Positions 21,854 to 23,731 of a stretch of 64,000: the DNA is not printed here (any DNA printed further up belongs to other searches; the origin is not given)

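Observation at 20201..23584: Single-polypeptide BC-BCCP-CT acyl-CoA carboxylase divergently paired with enoyl-CoA hydratase and tandem CoA-transferases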

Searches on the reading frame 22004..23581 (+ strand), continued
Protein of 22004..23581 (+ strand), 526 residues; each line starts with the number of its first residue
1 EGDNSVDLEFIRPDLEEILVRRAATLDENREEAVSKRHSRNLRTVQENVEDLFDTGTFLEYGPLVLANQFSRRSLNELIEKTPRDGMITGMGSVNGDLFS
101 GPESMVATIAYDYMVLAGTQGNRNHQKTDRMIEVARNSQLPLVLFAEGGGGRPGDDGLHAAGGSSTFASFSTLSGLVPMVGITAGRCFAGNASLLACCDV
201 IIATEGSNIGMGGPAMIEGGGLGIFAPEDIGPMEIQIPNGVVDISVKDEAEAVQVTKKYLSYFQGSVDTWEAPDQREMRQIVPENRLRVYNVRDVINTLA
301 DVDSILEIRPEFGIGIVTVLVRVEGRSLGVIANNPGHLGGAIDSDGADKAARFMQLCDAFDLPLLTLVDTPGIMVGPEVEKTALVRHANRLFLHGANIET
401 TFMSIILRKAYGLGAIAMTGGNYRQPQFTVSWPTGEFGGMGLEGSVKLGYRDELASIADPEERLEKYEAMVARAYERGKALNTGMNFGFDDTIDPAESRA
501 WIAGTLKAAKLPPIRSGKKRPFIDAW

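Call 67: search_protein_families(library=ncbifam, proteins=[L017:11574-14039:+, L016:1759-4260:+, L021:3061-5622:-, L025:11622-14108:+, L053:6793-8034:-, L053:5534-6847:-], max_evalue=1e-20)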
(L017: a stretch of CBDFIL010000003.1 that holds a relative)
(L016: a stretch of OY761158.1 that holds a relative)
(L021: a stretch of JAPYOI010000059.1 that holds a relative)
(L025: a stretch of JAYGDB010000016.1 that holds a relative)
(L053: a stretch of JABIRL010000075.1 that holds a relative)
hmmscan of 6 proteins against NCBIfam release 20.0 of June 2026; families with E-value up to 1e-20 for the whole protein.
L017:11574-14039:+ (822 aa): 7 families
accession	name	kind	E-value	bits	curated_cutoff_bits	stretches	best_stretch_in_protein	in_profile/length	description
NF052585.1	SucGlutTfsCaiB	equivalog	2.1e-117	392.1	750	2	416-797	4-387/394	succinate--glutarate CoA-transferase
NF041294.1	Scnl_mescCoAtase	equivalog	2.4e-92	310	700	2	420-795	4-380/381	succinyl-CoA:mesaconate CoA-transferase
NF003809.0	PRK05398.1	subfamily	4e-86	289.2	442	2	419-815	4-416/416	formyl-CoA transferase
TIGR03253.1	oxalate_frc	equivalog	1.9e-78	264.1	504.2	2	420-815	4-416/416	formyl-CoA transferase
NF008511.0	PRK11430.1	equivalog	3e-76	257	522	2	421-751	11-336/381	CoA:oxalate CoA-transferase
NF002914.1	PRK03525.1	equivalog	5.5e-47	160.6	413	1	420-815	10-397/400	L-carnitine CoA-transferase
TIGR04253.1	mesacon_CoA_iso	equivalog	4.2e-38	131.4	725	1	419-815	2-400/403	2-methylfumaryl-CoA isomerase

L016:1759-4260:+ (834 aa): 7 families
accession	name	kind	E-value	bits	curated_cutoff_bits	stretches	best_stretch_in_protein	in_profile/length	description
NF052585.1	SucGlutTfsCaiB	equivalog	5e-100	334.9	750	2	404-793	7-388/394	succinate--glutarate CoA-transferase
NF003809.0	PRK05398.1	subfamily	1e-93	314.2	442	2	404-809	4-415/416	formyl-CoA transferase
NF041294.1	Scnl_mescCoAtase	equivalog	1.8e-93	313.7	700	2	403-790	2-380/381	succinyl-CoA:mesaconate CoA-transferase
TIGR03253.1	oxalate_frc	equivalog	1.6e-86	290.6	504.2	2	404-618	3-202/416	formyl-CoA transferase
NF008511.0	PRK11430.1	equivalog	7.1e-76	255.8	522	2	401-696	6-283/381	CoA:oxalate CoA-transferase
NF002914.1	PRK03525.1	equivalog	1.7e-53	182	413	1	403-810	8-397/400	L-carnitine CoA-transferase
TIGR04253.1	mesacon_CoA_iso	equivalog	9.9e-24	84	725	0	403-811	1-401/403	2-methylfumaryl-CoA isomerase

L021:3061-5622:- (853 aa): 7 families
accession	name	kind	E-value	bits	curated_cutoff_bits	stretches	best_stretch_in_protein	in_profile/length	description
NF052585.1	SucGlutTfsCaiB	equivalog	2.1e-99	332.8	750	2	445-835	3-388/394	succinate--glutarate CoA-transferase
NF041294.1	Scnl_mescCoAtase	equivalog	1.3e-88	297.8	700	2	450-832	4-380/381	succinyl-CoA:mesaconate CoA-transferase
NF003809.0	PRK05398.1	subfamily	1.4e-82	277.5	442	2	447-849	2-413/416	formyl-CoA transferase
TIGR03253.1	oxalate_frc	equivalog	7.7e-77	258.7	504.2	2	448-657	2-207/416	formyl-CoA transferase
NF008511.0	PRK11430.1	equivalog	1.9e-65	221.4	522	2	446-691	6-246/381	CoA:oxalate CoA-transferase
NF002914.1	PRK03525.1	equivalog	2.4e-44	151.8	413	1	449-848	9-393/400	L-carnitine CoA-transferase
TIGR04253.1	mesacon_CoA_iso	equivalog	2.2e-21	76.3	725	0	453-847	6-395/403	2-methylfumaryl-CoA isomerase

L025:11622-14108:+ (829 aa): 7 families
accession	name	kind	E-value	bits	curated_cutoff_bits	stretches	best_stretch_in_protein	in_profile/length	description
NF052585.1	SucGlutTfsCaiB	equivalog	2.7e-86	289.7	750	2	432-811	8-388/394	succinate--glutarate CoA-transferase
NF041294.1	Scnl_mescCoAtase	equivalog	4.7e-86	289.3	700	2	15-411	2-373/381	succinyl-CoA:mesaconate CoA-transferase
NF003809.0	PRK05398.1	subfamily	8e-72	242.1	442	2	15-220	3-205/416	formyl-CoA transferase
TIGR03253.1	oxalate_frc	equivalog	1.3e-70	238.2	504.2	2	432-827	4-415/416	formyl-CoA transferase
NF008511.0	PRK11430.1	equivalog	4.6e-69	233.4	522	2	13-269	6-257/381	CoA:oxalate CoA-transferase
NF002914.1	PRK03525.1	equivalog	5.9e-42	144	413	0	434-827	12-396/400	L-carnitine CoA-transferase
TIGR04253.1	mesacon_CoA_iso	equivalog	5.7e-23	81.5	725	0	431-828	2-400/403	2-methylfumaryl-CoA isomerase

L053:6793-8034:- (413 aa): 6 families
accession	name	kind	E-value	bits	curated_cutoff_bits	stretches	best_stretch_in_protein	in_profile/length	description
NF052585.1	SucGlutTfsCaiB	equivalog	3.7e-56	190.4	750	1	7-388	5-387/394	succinate--glutarate CoA-transferase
NF041294.1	Scnl_mescCoAtase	equivalog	1.2e-54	186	700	1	7-386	1-380/381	succinyl-CoA:mesaconate CoA-transferase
NF003809.0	PRK05398.1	subfamily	5.8e-48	163.5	442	1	8-211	3-202/416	formyl-CoA transferase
TIGR03253.1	oxalate_frc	equivalog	2.7e-45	154.8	504.2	1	8-406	2-416/416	formyl-CoA transferase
NF008511.0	PRK11430.1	equivalog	1.6e-40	139.4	522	1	8-345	8-339/381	CoA:oxalate CoA-transferase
NF002914.1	PRK03525.1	equivalog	1e-22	80.6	413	1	8-406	8-397/400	L-carnitine CoA-transferase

L053:5534-6847:- (438 aa): 6 families
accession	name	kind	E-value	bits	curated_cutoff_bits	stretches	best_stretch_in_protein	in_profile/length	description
NF052585.1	SucGlutTfsCaiB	equivalog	3.6e-60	203.6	750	1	21-404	5-386/394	succinate--glutarate CoA-transferase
NF041294.1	Scnl_mescCoAtase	equivalog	1.9e-53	182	700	1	24-402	4-379/381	succinyl-CoA:mesaconate CoA-transferase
TIGR03253.1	oxalate_frc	equivalog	1.1e-51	175.9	504.2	1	23-230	3-204/416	formyl-CoA transferase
NF003809.0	PRK05398.1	subfamily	3.8e-51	173.9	442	1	23-230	4-205/416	formyl-CoA transferase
NF008511.0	PRK11430.1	equivalog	7.1e-49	166.9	522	1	23-340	9-317/381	CoA:oxalate CoA-transferase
NF002914.1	PRK03525.1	equivalog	1.1e-24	87.1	413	1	23-423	9-397/400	L-carnitine CoA-transferase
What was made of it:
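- Closest known: DddD, DMSP CoA-transferase/lyase. Different: No NCBIfam equivalog was reached (call 67).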

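Call 73: search_protein_families(library=pfam, alignment_id=A6, max_evalue=0.00001)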
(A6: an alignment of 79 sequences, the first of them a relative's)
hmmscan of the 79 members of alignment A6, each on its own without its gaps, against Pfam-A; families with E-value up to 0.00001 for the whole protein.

A. member 1, L017:1048-2787:- (579 aa): 0 families

B. families by the number of members that match (of 79 scanned): 85 families (the first 25 are shown)
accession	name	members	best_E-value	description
PF02515.22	CoA_transf_3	13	4.8e-184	CoA-transferase family III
PF00296.26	Bac_luciferase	3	1.4e-59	Luciferase-like monooxygenase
PF02668.22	TauD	2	1.7e-71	Taurine catabolism dioxygenase TauD, TfdA family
PF00378.25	ECH_1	2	1.8e-61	Enoyl-CoA hydratase/isomerase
PF13561.12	adh_short_C2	2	1.8e-59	Enoyl-(Acyl carrier protein) reductase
PF00106.31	adh_short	2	7.9e-53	short chain dehydrogenase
PF16113.10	ECH_2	2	5e-36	Enoyl-CoA hydratase/isomerase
PF01039.27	Carboxyl_trans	1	1.1e-124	Carboxyl transferase domain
PF10017.15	Methyltransf_33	1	1.8e-107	Histidine-specific methyltransferase, SAM-dependent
PF13540.12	RCC1_2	1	6.7e-104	Regulator of chromosome condensation (RCC1) repeat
PF01425.27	Amidase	1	2.7e-87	Amidase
PF00006.31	ATP-synt_ab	1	9.3e-83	ATP synthase alpha/beta family, nucleotide-binding domain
PF02786.22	CPSase_L_D2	1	1.9e-72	Carbamoyl-phosphate synthase L chain, ATP binding domain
PF01625.27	PMSR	1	5.3e-62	Peptide methionine sulfoxide reductase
PF25390.1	WD40_RLD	1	4.5e-53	RCC1-like domain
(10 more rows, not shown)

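Call 79: search_dna_similar(query=window:22004-23581:+, collection=plasmids, mode=protein, max_evalue=1e-80, max_rows=30)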
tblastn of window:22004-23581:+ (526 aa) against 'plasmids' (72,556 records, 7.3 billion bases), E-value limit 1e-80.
Records with a match: 61; places in all: 63; records where one place covers at least 80% of the query: 61.
Best place of each record, by identity: <60% 61.
By first word of the organism name: Pseudosulfitobacter 46; Cupriavidus 5; Rhodococcus 2; Deinococcus 2; Haematobacter 1; Pseudomonas 1; Tistrella 1; Paracoccus 1; Acuticoccus 1; Mycobacterium 1.
By predicted mobility (MOB-suite, as given by PLSDB): non-mobilizable 53; mobilizable 5; conjugative 3.
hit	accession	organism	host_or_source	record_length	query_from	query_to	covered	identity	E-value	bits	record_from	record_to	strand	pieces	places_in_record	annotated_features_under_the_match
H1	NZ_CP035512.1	Haematobacter massiliensis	single cell,human skin swab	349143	3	526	100%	57.2%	2e-179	567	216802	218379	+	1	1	carboxyl transferase domain-containing protein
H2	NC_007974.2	Cupriavidus metallidurans CH34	-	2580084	5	526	99%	56.6%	1e-159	510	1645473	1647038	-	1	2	none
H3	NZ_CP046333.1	Cupriavidus metallidurans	sedimentation pond in a zinc factory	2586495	5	526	99%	56.6%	1e-159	510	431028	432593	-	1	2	none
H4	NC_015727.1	Cupriavidus necator N-1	soil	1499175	4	526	99%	55.4%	3e-159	509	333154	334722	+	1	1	record has no annotation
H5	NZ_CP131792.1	Pseudomonas aeruginosa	Homo sapiens,culture,blood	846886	3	526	100%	55.3%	2e-163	521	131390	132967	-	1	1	carboxyl transferase domain-containing protein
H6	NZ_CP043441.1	Cupriavidus campinensis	cell culture,soil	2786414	7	526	99%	55.6%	4e-166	528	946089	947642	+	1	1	none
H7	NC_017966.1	Tistrella mobilis KA081020-065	-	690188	6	523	98%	55.4%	9e-159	507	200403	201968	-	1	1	carboxyl transferase domain-containing protein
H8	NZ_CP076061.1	Cupriavidus sp. EM10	Pure-cultured cell,sewage water sludge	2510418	7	526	99%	54.6%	9e-153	490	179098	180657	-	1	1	none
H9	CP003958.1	Rhodococcus opacus PD630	-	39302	3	526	100%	52.9%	4e-150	482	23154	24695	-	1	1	Pyruvate carboxylase | hypothetical protein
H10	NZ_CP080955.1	Rhodococcus opacus PD630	cell culture,environmental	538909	3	526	100%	52.9%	4e-150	482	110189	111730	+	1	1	carboxyl transferase domain-containing protein | TetR/AcrR family transcriptional regulator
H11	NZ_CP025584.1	Paracoccus jeotgali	-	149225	5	526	99%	51.7%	2e-156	501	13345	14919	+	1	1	carboxyl transferase domain-containing protein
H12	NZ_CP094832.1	Acuticoccus sp. I52.16.1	pure culture,seawater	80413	6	526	99%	51.7%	2e-130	426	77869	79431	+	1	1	carboxyl transferase domain-containing protein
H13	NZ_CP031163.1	Deinococcus wulumuqiensis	cell culture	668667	21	509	93%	54.6%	4e-145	468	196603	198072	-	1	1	carboxyl transferase domain-containing protein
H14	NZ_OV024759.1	Deinococcus radiodurans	-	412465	7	526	99%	51.2%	2e-143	463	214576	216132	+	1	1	carboxyl transferase domain-containing protein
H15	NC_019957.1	Mycobacterium sp. JS623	-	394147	12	526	98%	50.9%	6e-121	398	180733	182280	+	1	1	carboxyl transferase domain-containing protein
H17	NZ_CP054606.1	Pseudosulfitobacter pseudonitzschiae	surface sea water,shallow sea, symbosis ...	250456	6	509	96%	48.8%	6e-133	433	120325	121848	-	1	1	carboxyl transferase domain-containing protein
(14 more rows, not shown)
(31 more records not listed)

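Call 80: get_annotated_region(hit=H1, flank=7000)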
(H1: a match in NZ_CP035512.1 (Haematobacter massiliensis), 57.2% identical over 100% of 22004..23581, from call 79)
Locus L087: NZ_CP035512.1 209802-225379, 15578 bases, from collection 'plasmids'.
description: Haematobacter massiliensis strain OT1 plasmid pOT1-2, complete sequence
organism: Haematobacter massiliensis (NCBI taxid 195105)
taxonomy: Bacteria; Pseudomonadota; Alphaproteobacteria; Rhodobacterales; Paracoccaceae; Haematobacter; Haematobacter massiliensis
host: -; source: single cell,human skin swab; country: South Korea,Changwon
typing (MOB-suite, as given by PLSDB): conjugative; replicon rep_cluster_565; relaxase MOBP; mating-pair formation MPF_T
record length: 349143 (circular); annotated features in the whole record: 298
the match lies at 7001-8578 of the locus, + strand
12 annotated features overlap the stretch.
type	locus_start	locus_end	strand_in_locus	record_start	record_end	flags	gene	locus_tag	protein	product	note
CDS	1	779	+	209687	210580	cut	-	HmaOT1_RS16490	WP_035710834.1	LysR family transcriptional regulator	GO:0006355 - regulation of DNA-templated transcription [Evidence IEA]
CDS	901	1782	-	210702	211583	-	-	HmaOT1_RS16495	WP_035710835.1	bifunctional helix-turn-helix transcriptional regulator/GNAT family N-acetyltransferase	-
CDS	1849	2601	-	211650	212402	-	-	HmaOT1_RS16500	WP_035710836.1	tyrosine-protein phosphatase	GO:0006470 - protein dephosphorylation [Evidence IEA]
CDS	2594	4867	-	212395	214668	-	-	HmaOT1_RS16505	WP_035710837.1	CoA transferase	-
CDS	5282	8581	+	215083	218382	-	-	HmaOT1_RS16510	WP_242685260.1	carboxyl transferase domain-containing protein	-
CDS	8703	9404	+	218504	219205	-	-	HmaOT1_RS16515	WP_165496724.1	GntR family transcriptional regulator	-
CDS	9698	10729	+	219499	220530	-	-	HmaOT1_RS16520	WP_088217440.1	ABC transporter ATP-binding protein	-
CDS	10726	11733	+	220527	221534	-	-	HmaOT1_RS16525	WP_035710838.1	oligopeptide/dipeptide ABC transporter ATP-binding protein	GO:0015833 - peptide transport [Evidence IEA]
CDS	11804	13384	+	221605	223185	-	-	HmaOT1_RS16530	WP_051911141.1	ABC transporter substrate-binding protein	-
CDS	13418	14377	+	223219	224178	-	-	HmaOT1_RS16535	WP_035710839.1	ABC transporter permease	GO:0055085 - transmembrane transport [Evidence IEA]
CDS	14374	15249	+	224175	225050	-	-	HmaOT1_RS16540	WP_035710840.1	ABC transporter permease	-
CDS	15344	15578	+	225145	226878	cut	-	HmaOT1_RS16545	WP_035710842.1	AMP-binding protein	-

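Call 81: get_annotated_region(hit=H5, flank=7000)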
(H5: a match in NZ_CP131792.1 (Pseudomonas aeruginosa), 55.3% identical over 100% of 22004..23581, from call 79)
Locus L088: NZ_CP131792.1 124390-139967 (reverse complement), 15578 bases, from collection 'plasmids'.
description: Pseudomonas aeruginosa strain 2014S05-249 plasmid p2014S05-249-1, complete sequence
organism: Pseudomonas aeruginosa (NCBI taxid 287)
taxonomy: Bacteria; Pseudomonadota; Gammaproteobacteria; Pseudomonadales; Pseudomonadaceae; Pseudomonas; Pseudomonas aeruginosa
host: -; source: Homo sapiens,culture,blood; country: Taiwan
typing (MOB-suite, as given by PLSDB): conjugative; replicon rep_cluster_322; relaxase MOBH; mating-pair formation MPF_G
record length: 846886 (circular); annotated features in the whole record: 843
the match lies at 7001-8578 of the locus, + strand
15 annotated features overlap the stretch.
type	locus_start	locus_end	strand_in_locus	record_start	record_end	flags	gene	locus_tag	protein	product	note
CDS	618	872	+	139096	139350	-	-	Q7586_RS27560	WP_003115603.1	hypothetical protein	-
CDS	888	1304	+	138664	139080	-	-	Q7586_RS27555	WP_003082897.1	hypothetical protein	-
CDS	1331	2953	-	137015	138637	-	-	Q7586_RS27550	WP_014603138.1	two-component system sensor histidine kinase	-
CDS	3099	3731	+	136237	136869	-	-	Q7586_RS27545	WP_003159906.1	response regulator transcription factor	GO:0000160 - phosphorelay signal transduction system [Evidence IEA]; GO:0006355 - regulation of DNA-templated ...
CDS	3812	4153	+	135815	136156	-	-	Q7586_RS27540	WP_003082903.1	hypothetical protein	-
CDS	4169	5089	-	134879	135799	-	-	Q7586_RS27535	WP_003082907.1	LysR family transcriptional regulator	-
CDS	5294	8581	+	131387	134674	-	-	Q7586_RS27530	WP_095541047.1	carboxyl transferase domain-containing protein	-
CDS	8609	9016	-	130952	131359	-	-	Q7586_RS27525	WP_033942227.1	ester cyclase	-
CDS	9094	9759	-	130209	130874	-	-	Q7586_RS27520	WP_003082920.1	O-methyltransferase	GO:0032259 - methylation [Evidence IEA]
CDS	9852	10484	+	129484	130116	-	-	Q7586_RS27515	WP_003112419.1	TetR family transcriptional regulator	-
CDS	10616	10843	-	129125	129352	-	-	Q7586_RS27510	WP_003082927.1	hypothetical protein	-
CDS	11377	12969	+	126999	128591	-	-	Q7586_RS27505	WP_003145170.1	UvrD-helicase domain-containing protein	-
CDS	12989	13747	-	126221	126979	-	-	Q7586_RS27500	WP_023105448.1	nucleotidyltransferase domain-containing protein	-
CDS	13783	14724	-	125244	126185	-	-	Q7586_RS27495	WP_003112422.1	class I SAM-dependent methyltransferase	-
CDS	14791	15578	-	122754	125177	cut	-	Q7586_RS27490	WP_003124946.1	DUF3772 domain-containing protein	-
